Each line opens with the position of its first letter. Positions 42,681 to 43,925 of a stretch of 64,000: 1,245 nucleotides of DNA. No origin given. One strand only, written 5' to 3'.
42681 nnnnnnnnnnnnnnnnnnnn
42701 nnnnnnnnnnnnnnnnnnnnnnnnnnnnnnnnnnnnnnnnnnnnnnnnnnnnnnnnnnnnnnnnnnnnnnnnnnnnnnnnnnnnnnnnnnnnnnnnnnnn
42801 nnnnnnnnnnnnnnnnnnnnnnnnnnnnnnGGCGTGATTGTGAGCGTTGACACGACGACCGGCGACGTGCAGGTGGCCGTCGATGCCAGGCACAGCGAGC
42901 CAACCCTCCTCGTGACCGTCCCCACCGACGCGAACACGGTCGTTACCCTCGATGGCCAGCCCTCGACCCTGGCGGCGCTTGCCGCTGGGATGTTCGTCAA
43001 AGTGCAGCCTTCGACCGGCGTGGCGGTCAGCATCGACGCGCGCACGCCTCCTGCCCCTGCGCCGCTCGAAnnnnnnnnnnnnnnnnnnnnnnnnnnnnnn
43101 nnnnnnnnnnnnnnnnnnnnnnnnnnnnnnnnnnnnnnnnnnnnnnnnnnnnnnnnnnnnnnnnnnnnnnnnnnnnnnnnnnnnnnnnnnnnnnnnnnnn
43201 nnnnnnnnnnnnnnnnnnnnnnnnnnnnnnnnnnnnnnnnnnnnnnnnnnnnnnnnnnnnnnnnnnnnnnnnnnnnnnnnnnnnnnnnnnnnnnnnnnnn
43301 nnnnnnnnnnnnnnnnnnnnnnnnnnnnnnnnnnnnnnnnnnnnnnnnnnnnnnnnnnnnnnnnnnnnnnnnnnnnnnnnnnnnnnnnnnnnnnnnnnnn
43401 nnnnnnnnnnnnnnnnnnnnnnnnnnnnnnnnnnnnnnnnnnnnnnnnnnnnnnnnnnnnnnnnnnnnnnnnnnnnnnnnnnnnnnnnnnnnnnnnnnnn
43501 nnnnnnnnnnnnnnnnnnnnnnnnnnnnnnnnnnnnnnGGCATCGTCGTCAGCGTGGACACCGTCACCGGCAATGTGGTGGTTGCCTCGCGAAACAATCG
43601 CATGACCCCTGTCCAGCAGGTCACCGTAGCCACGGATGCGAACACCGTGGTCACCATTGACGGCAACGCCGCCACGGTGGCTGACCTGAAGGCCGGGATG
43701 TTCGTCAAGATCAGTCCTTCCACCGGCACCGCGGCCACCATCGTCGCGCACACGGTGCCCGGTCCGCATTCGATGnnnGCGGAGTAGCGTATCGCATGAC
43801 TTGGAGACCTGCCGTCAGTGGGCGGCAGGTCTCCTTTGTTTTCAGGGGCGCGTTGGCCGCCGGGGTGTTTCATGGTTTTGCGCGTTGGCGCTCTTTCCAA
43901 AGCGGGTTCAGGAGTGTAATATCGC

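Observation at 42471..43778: Secreted five-repeat DUF5666-like protein with a conserved His and Met in every repeat, encoded right after a CusB-CusA-TolC heavy-metal efflux operon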

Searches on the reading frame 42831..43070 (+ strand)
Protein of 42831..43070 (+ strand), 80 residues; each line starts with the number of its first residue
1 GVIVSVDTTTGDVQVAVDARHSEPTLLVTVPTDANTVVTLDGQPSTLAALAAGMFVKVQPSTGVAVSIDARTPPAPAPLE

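Call 23: predict_structure(alignment_id=A1)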
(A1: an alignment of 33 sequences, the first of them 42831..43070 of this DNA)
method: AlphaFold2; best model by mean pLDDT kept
length: 80 residues; sequences in the alignment: 33
mean_pLDDT: 85.6   pTM: 0.70
mean pLDDT of the five models: 85.6, 84.5, 84.1, 82.7, 81.1
residues with pLDDT >= 90: 41; 70-90: 32; 50-70: 6; < 50: 1
segments of 3 or more residues with pLDDT < 50: none
pLDDT, mean of each block of 10 residues (from residue 1): 89 81 74 92 92 90 88 78
secondary structure, 60 per line:
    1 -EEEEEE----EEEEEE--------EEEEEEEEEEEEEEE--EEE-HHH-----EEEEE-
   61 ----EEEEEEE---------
elements in order: E2-7 E12-17 E26-40 E43-45 E55-59 E65-71
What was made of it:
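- The single repeat models at pLDDT 85.6 (call 23).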

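Call 25: search_protein_representatives(alignment_id=A1)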
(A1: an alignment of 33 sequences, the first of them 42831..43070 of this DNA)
Query: 33 sequences, 77 profile positions. Proteins with E-value up to 0.001 (for the whole library): 2444; up to 1e-10: 608; up to 1e-30: 62. The best 150 are listed.
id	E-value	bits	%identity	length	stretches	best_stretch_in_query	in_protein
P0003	8.1e-132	445.2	-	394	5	1-76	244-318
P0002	1.7e-113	386.5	-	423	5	1-74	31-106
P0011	1.8e-79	277.5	-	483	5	1-74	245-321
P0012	2.1e-79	277.3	-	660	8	1-69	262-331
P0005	1.0e-73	259.1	-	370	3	1-74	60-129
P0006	1.3e-70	249.2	-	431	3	1-76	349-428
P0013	9.0e-67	236.8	-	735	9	1-70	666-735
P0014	6.6e-66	234.0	-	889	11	1-69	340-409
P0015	1.3e-61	220.3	-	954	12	1-57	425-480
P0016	3.4e-58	209.3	-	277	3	1-71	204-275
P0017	3.7e-57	206.0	-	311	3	1-75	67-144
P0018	1.1e-56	204.5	-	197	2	1-74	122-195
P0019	2.0e-56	203.7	-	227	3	1-76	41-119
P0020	4.1e-56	202.7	-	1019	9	26-72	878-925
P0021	1.2e-51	188.3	-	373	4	2-69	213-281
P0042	5.3e-39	147.8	-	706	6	1-69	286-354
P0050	7.8e-36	137.7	-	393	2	1-73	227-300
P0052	1.1e-35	137.3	-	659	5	9-76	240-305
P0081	1.3e-27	111.4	-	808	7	1-58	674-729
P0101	3.7e-25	103.5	-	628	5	9-73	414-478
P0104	8.6e-25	102.3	-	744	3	10-68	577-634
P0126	1.0e-21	92.4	-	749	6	21-70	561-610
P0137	3.6e-21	90.7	-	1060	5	1-70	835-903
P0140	5.2e-21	90.2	-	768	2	9-72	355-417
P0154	6.8e-20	86.6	-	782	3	1-67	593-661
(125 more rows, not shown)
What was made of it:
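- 2444 cluster representatives at E<=1e-3 (call 25).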

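Call 28: fold_search(model_id=the predicted structure, library=pdb)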
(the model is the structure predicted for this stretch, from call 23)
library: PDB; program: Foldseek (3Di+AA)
matches with E <= 10: 160; with E <= 0.001: 0
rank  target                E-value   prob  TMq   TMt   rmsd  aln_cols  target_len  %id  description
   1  9fs9_A                6.7e-02  0.99  0.58  0.57   3.7        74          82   15  Self assembly domain of the surface layer protein of Viridibacillus arvi (aa 765-844) (released 2024-08-28)
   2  3e6z                  9.9e-02  0.97  0.53  0.53   4.8        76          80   13  1.0 A Structure of CusF-W44A-Cu(II) residues 10-88 from Escherichia coli (released 2009-07-07)
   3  2vb2                  1.3e-01  0.96  0.53  0.56   4.9        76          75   13  Crystal structure of Cu(I)CusF (released 2007-12-18)
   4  2qcp                  2.0e-01  0.93  0.53  0.53   4.9        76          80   13  1.0 A Structure of CusF-Ag(I) residues 10-88 from Escherichia coli (released 2007-10-02)
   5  7pkq_q                3.4e-01  0.20  0.30  0.18   7.2        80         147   12  Small subunit of the Chlamydomonas reinhardtii mitoribosome (released 2023-06-14)
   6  6cqo_G                4.4e-01  0.47  0.47  0.43   6.9        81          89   10  Crystal Structure of mitochondrial single-stranded DNA binding proteins from S. cerevisiae (SeMet Labeled), Rim1 (Form (released 2018-05-30)
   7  6cqm_C                5.3e-01  0.23  0.39  0.34   8.5        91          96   13  Crystal Structure of mitochondrial single-stranded DNA binding proteins from S. cerevisiae, Rim1 (Form2) (released 2018-05-30)
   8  4pde                  6.0e-01  0.14  0.27  0.10  13.5        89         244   12  Crystal structure of FdhD in complex with GDP (released 2015-05-20)
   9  8d0b_C                6.4e-01  0.30  0.42  0.29   6.2        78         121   18  Human CST-DNA polymerase alpha/primase preinitiation complex bound to 4xTEL-foldback template (released 2022-06-22)
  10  1w5d                  6.8e-01  0.08  0.23  0.07  12.4        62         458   16  Crystal structure of PBP4a from Bacillus subtilis (released 2005-12-07)
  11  6cqm_G                7.3e-01  0.21  0.41  0.37   6.0        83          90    6  Crystal Structure of mitochondrial single-stranded DNA binding proteins from S. cerevisiae, Rim1 (Form2) (released 2018-05-30)
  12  6cqm_A                9.5e-01  0.14  0.36  0.31   7.3        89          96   11  Crystal Structure of mitochondrial single-stranded DNA binding proteins from S. cerevisiae, Rim1 (Form2) (released 2018-05-30)
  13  6cqo_C                1.0e+00  0.16  0.40  0.35   7.9        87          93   15  Crystal Structure of mitochondrial single-stranded DNA binding proteins from S. cerevisiae (SeMet Labeled), Rim1 (Form (released 2018-05-30)
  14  4s37_Q                1.1e+00  0.16  0.39  0.23   6.7        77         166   19  Crystal structure of R2 pyocin membrane-piercing spike (released 2016-01-27)
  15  4s37_R                1.2e+00  0.18  0.40  0.23   6.6        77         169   18  Crystal structure of R2 pyocin membrane-piercing spike (released 2016-01-27)
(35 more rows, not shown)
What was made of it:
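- Next come CusF and other OB folds (call 28). The fold resembles CusF (call 28). The best structural match is an S-layer domain (call 28).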

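Call 30: search_solved_structures(query=A1, max_evalue=10, show_alignments=3)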
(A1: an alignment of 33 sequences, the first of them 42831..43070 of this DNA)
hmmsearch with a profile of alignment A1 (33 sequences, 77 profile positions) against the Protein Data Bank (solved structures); distinct sequences matched with E-value up to 10: 10.
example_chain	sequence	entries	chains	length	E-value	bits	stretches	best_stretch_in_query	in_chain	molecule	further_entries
1uhd_A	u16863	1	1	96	0.2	14.6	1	35-56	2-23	Aspartate 1-decarboxylase alpha chain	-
1uhe_A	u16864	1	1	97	0.34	13.8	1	35-56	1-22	Aspartate 1-decarboxylase alpha chain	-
3k2y_A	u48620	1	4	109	0.39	13.6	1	26-60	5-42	uncharacterized protein lp_0118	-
1s7m_A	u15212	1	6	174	0.93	12.4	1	29-49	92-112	Hia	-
2iou_A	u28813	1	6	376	3.5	10.6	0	21-43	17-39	Major Tropism Determinant P1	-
1yu4_A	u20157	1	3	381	4.7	10.2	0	20-43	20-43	Major Tropism Determinant (Mtd-U1)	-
1yu1_A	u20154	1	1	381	4.7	10.2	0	20-43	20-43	Major Tropism Determinant (Mtd-P3c)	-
1yu3_A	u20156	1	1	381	4.7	10.2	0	20-43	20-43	Major Tropism Determinant (Mtd-I1)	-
1yu2_A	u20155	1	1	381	4.7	10.2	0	20-43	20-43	Major Tropism Determinant (Mtd-M1)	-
1yu0_A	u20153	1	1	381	4.7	10.2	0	20-43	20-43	Major Tropism Determinant (Mtd-P1)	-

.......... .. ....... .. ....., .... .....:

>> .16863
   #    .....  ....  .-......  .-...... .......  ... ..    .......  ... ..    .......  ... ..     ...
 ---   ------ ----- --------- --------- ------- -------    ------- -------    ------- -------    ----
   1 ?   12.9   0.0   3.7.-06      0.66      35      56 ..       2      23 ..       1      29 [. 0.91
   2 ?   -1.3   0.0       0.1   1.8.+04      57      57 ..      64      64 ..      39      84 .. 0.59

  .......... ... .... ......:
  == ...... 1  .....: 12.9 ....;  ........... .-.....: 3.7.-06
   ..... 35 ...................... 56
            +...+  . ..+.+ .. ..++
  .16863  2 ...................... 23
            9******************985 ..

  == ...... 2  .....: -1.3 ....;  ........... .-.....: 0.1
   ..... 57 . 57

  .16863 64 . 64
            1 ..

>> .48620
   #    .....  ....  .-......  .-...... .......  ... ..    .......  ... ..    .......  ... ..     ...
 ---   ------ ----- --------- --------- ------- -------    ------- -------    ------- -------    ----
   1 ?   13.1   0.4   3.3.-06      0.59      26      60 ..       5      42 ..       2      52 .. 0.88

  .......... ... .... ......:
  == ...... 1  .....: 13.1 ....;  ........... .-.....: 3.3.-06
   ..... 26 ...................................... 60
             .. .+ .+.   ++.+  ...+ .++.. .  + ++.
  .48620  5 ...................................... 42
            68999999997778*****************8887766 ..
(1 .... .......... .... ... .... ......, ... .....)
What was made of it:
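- On CusF (PF11604 CusF_Ec): The PDB sequence search gave no CusF (call 30).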

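Call 37: search_protein_families(library=pfam, proteins=[P0042, P0081, P0104, P0126, P0137, P0140, P0154, P0050, P0052, P0101], max_evalue=0.001)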
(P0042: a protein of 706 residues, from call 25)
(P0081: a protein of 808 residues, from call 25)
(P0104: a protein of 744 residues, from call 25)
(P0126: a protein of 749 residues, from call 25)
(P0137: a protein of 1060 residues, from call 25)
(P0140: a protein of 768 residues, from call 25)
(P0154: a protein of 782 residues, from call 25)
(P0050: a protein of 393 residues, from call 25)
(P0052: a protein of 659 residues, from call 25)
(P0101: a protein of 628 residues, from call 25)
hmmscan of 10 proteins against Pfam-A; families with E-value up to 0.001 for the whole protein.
P0042 (706 aa): 3 families
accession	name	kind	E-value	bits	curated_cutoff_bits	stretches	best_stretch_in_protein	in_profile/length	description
PF13861.12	FLgD_tudor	-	3.7e-10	40.3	26.9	0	353-384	22-54/58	FlgD Tudor-like domain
PF11604.15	CusF_Ec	-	1.2e-08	35.1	27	0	430-449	2-21/72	Copper binding periplasmic protein CusF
PF13505.12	OMP_b-brl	-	0.00032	21.3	28.7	0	286-418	26-142/175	Outer membrane protein beta-barrel domain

P0081 (808 aa): 3 families
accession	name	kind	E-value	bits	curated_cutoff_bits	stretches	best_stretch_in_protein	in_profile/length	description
PF18914.6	DUF5666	-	1.4e-23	83.3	27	1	517-583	1-60/60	Domain of unknown function (DUF5666)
PF13861.12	FLgD_tudor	-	3.7e-10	40.3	26.9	0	486-542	16-54/58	FlgD Tudor-like domain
PF11604.15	CusF_Ec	-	1.5e-06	28.3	27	0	431-451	3-23/72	Copper binding periplasmic protein CusF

P0104 (744 aa): 1 family
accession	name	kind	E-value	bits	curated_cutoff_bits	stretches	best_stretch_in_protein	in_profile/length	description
PF05569.17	Peptidase_M56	-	1.1e-25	90.8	31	1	5-328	4-296/296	BlaR1 peptidase M56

P0126 (749 aa): 3 families
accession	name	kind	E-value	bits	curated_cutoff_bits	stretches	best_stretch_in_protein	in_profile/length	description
PF00395.25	SLH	-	2e-25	88.9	20.8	2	178-222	1-44/44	S-layer homology domain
PF04225.17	LysM_OapA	-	9e-06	26.2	22.3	0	353-388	32-67/85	Opacity-associated protein A LysM-like domain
PF11604.15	CusF_Ec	-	2.7e-05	24.4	27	0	320-338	5-23/72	Copper binding periplasmic protein CusF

P0137 (1060 aa): 5 families
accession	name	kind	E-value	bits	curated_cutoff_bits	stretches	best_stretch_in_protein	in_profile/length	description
PF00395.25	SLH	-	2.2e-25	88.8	20.8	2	163-207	1-44/44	S-layer homology domain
PF17547.7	DUF5462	-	1.4e-09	38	25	0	660-747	42-131/157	Family of unknown function (DUF5462)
PF04225.17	LysM_OapA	-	1.1e-08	35.4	22.3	0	565-601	31-67/85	Opacity-associated protein A LysM-like domain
PF01835.25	MG2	-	1.3e-05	25.9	32.8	0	785-860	11-92/96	MG2 domain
PF13742.12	tRNA_anti_2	-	0.00017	22.2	27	0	604-628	22-48/95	OB-fold nucleic acid binding domain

P0140 (768 aa): 1 family
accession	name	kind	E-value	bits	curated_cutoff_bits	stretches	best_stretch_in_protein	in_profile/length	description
PF05569.17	Peptidase_M56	-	2e-34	119.6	31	1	8-299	3-296/296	BlaR1 peptidase M56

P0154 (782 aa): 1 family
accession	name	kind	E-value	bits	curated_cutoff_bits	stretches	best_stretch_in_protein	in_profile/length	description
PF05569.17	Peptidase_M56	-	4.1e-29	102.1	31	1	158-359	90-296/296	BlaR1 peptidase M56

P0050 (393 aa): 1 family
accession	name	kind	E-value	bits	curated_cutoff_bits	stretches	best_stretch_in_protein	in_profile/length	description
PF04773.18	FecR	-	1.7e-09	38.4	24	1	92-190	2-96/97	FecR protein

P0052 (659 aa): 1 family
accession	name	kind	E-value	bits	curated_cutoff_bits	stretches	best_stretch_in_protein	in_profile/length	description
PF04773.18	FecR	-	3.7e-06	27.7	24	1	102-183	9-94/97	FecR protein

P0101 (628 aa): 4 families
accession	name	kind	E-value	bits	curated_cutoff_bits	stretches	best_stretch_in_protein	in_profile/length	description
PF00395.25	SLH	-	1.3e-14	54.3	20.8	1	43-79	1-38/44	S-layer homology domain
PF18914.6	DUF5666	-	1.1e-12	48.5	27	2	328-396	1-59/60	Domain of unknown function (DUF5666)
PF17547.7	DUF5462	-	7.5e-07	29.1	25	0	496-554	79-136/157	Family of unknown function (DUF5462)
PF11604.15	CusF_Ec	-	0.00097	19.4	27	0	286-313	42-68/72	Copper binding periplasmic protein CusF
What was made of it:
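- On SLH-anchored S-layer proteins: SLH is present in relatives P0101, P0126 and P0137 (call 37).
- Peptidase_M56, FecR and SLH (call 37). Relatives include SLH-anchored surface proteins (call 37).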

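Call 50: find_homologous_proteins(query=A1, max_evalue=0.00001)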
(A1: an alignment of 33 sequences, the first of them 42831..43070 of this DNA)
Query A1 (33 sequences) (80 aa, profile of the alignment): 24 proteins with E <= 0.00001 among 2414 candidates.
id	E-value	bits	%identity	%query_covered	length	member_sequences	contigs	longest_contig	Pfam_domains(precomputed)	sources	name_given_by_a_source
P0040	3.4e-39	150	50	80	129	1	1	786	-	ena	-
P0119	1.7e-21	93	36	96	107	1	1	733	-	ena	-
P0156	3.0e-20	89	41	91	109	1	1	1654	-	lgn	-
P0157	6.2e-20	88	44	91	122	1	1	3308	-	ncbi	-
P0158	1.2e-18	84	50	93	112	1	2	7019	-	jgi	-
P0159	2.2e-17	80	48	91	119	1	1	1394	-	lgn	-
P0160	7.4e-17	79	46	98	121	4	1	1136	-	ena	-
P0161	2.2e-16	77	50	90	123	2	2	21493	-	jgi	jgi:hypothetical protein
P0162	2.9e-16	77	43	46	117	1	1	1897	-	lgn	-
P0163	5.6e-16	76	44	98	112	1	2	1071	-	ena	-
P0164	6.5e-16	75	41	100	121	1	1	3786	-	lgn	-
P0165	7.1e-16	75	48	98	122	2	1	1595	-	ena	-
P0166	8.1e-16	75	37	91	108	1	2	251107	-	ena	-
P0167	1.1e-15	75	48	96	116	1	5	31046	-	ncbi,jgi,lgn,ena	-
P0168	4.0e-15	73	49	54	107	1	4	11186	-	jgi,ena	jgi:preprotein translocase subunit YajC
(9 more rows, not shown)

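Call 52: find_encoding_contigs(protein=P0166, flank=8000, max_places=2)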
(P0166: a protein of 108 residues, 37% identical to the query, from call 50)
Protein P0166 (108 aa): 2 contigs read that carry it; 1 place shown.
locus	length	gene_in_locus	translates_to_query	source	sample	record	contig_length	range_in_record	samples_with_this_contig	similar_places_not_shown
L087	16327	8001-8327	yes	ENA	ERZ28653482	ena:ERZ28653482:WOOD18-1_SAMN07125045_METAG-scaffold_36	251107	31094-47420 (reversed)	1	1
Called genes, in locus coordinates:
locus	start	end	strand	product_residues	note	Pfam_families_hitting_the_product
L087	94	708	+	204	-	PF09335:VTT_dom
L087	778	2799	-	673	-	PF01594:AI-2E_transport, PF02310:B12-binding (faint)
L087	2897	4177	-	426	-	PF04286:DUF445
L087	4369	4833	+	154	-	-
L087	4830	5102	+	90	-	-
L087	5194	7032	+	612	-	PF00884:Sulfatase, PF02995:DUF229 (weak), PF16347:SGSH_C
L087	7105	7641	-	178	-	-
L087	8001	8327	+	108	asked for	-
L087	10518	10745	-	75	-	PF13560:HTH_31 (weak), PF01381:HTH_3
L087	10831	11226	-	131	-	-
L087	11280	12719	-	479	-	-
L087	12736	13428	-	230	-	-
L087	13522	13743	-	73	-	-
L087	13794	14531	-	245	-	PF12728:HTH_17 (faint)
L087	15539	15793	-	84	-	-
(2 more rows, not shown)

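Call 53: find_encoding_contigs(protein=P0167, flank=8000, max_places=2)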
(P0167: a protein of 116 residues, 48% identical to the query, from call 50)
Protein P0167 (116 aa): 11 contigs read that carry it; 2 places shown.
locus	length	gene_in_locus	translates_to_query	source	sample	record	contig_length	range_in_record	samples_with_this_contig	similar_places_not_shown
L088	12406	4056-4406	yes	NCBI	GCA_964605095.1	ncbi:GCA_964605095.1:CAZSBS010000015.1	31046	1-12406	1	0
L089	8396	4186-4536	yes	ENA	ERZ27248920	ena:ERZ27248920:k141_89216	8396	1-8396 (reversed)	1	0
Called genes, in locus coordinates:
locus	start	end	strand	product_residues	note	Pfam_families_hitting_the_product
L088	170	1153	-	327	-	PF06439:3keto-disac_hyd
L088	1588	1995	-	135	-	PF00903:Glyoxalase, PF18029:Glyoxalase_6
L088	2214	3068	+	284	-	PF00132:Hexapep, PF25084:LbH_EIF2B (faint), PF25087:GMPPB_C (faint), PF00132:Hexapep (weak), PF13720:Acetyltransf_11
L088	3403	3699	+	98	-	-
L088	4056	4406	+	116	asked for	-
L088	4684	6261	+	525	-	PF07583:PSCyt2, PF07587:PSD1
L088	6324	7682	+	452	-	PF07394:DUF1501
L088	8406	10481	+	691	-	PF04151:PPC (weak)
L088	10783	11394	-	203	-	PF00702:Hydrolase, PF13419:HAD_2 (weak)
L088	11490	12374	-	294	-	PF02574:S-methyl_trans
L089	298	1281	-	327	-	PF06439:3keto-disac_hyd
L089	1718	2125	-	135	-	PF00903:Glyoxalase, PF18029:Glyoxalase_6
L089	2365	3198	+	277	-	PF00132:Hexapep, PF25084:LbH_EIF2B (faint), PF25087:GMPPB_C (faint), PF00132:Hexapep (weak), PF13720:Acetyltransf_11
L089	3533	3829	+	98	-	-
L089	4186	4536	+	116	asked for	-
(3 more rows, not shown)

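Call 57: search_protein_families(library=pfam, proteins=[P0167, P0012, P0014], max_evalue=0.01)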
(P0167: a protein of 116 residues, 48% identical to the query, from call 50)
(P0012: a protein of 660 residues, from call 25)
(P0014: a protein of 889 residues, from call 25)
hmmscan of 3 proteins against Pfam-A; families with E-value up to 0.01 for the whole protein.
P0167 (116 aa): 0 families

P0012 (660 aa): 5 families
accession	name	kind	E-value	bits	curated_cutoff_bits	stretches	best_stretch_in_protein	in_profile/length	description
PF18914.6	DUF5666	-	4.6e-13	49.7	27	0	32-97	1-59/60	Domain of unknown function (DUF5666)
PF11604.15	CusF_Ec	-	1.4e-08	34.9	27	0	258-277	2-21/72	Copper binding periplasmic protein CusF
PF20066.5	Glyoxalase_8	-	0.00038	21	23.7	0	545-582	59-94/143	Glyoxalase superfamily protein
PF21062.2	Reovirus_L2_4th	-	0.00039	20.7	27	0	496-550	35-87/110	Reovirus core-spike protein lambda-2 (L2), ferredoxin-like domain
PF17764.6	PriA_3primeBD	-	0.00077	19.7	22.7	0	466-497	19-49/96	3'DNA-binding domain (3'BD)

P0014 (889 aa): 12 families
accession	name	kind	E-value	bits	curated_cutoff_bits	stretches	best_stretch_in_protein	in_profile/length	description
PF18914.6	DUF5666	-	4e-48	162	27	8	36-101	2-59/60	Domain of unknown function (DUF5666)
PF12158.14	DUF3592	-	3.4e-11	44.1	25.3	0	68-94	36-72/84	Domain of unknown function (DUF3592)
PF01079.26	Hint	-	6e-10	39.5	29.7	0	769-802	17-50/213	Hint module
PF25522.1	OB_cyt-4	-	1.4e-09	38.7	27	0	62-90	33-60/77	Mitochondrial protein cyt-4, OB-fold domain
PF11604.15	CusF_Ec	-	1.5e-07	31.6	27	0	336-355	2-21/72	Copper binding periplasmic protein CusF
PF13180.12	PDZ_2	-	5.9e-07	30.1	27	0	838-871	34-67/80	PDZ domain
PF23258.1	DUF7072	-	3.8e-05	23.4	27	0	228-245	9-27/66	Domain of unknown function (DUF7072)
PF22531.2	DUF7002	-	0.00016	21.8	27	0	356-392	110-146/195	Family of unknown function (DUF7002)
PF01868.21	RNase_P-MRP_p29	-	0.0006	20.1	27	0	254-298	18-60/84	Ribonuclease P/MRP, subunit p29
PF23284.2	KOW2_Spt5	-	0.00089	19.5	28.9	0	259-298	12-49/50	Transcription elongation factor SPT5, second KOW domain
PF17820.7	PDZ_6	-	0.0018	18.4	27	0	225-239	8-22/54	PDZ domain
PF00595.29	PDZ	-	0.0066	17.2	23.2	0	844-868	25-50/81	PDZ domain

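Call 59: find_encoding_contigs(protein=P0161, flank=8000, max_places=2)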
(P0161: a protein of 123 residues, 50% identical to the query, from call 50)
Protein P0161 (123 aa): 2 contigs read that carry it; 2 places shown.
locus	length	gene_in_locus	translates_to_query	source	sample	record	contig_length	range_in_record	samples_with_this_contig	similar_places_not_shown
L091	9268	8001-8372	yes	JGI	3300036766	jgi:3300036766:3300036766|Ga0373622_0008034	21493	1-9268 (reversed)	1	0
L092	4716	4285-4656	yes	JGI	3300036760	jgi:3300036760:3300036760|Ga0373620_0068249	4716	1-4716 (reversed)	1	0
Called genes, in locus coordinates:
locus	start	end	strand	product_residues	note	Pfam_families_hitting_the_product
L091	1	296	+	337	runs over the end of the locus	PF01073:3Beta_HSD (weak), PF01370:Epimerase, PF02719:Polysacc_synt_2, PF04321:RmlD_sub_bind (weak), PF07993:NAD_binding_4 (weak), PF16363:GDP_Man_Dehyd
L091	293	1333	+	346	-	PF00288:GHMP_kinases_N, PF08544:GHMP_kinases_C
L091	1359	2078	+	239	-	PF00483:NTP_transferase, PF12804:NTP_transf_3 (weak)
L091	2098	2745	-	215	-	PF13580:SIS_2, PF01380:SIS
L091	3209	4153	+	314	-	-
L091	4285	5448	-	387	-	PF01041:DegT_DnrJ_EryC1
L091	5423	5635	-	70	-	-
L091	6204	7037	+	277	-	PF00132:Hexapep, PF25084:LbH_EIF2B (faint), PF25087:GMPPB_C (faint), PF00132:Hexapep (weak), PF13720:Acetyltransf_11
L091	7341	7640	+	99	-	-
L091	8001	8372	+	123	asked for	-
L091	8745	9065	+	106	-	-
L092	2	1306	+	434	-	?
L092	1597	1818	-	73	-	PF07927:HicA_toxin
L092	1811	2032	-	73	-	-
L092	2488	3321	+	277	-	PF00132:Hexapep, PF25084:LbH_EIF2B (faint), PF25087:GMPPB_C (faint), PF00132:Hexapep (weak), PF13720:Acetyltransf_11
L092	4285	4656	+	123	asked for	-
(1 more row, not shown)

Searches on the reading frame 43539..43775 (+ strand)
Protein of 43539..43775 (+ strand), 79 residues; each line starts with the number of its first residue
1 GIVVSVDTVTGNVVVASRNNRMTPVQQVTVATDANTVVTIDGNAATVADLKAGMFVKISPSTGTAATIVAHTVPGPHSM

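Call 34: find_related_loci(query=A2, collection=genome_contigs, flank=10000)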
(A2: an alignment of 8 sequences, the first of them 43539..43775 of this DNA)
Query A2 (79 aa) in genome_contigs; peptide patterns used: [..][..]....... (x = any residue, [..] = any of these).
8 stretches matched a pattern, but none encodes a relative of the query by tblastn (E <= 1e-3).
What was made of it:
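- Tried and rejected: A tighter alignment matched 8 stretches, none a relative (call 34).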

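Call 62: find_related_loci(query=A2, collection=metagenome_contigs, flank=10000)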
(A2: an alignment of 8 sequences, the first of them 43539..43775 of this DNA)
Query A2 (79 aa) in metagenome_contigs; peptide patterns used: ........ (x = any residue, [..] = any of these).
110 stretches matched a pattern; 7 encode a relative of the query (tblastn E <= 1e-3); 7 distinct loci.
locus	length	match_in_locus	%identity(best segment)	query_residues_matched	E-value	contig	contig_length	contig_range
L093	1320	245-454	56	1-72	1e-20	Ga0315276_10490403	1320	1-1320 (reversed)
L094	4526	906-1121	51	1-77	6e-15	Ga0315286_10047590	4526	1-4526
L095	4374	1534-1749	51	1-77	6e-15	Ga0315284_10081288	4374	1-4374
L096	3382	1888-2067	50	1-68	1e-13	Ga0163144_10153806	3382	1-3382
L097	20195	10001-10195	52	1-69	4e-13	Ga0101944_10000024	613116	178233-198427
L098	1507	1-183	50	5-68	5e-13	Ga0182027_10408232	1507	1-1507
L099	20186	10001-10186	45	13-74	1e-11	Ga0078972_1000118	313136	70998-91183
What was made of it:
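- Tried and rejected: The metagenome scan gave only 7 loci (call 62).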
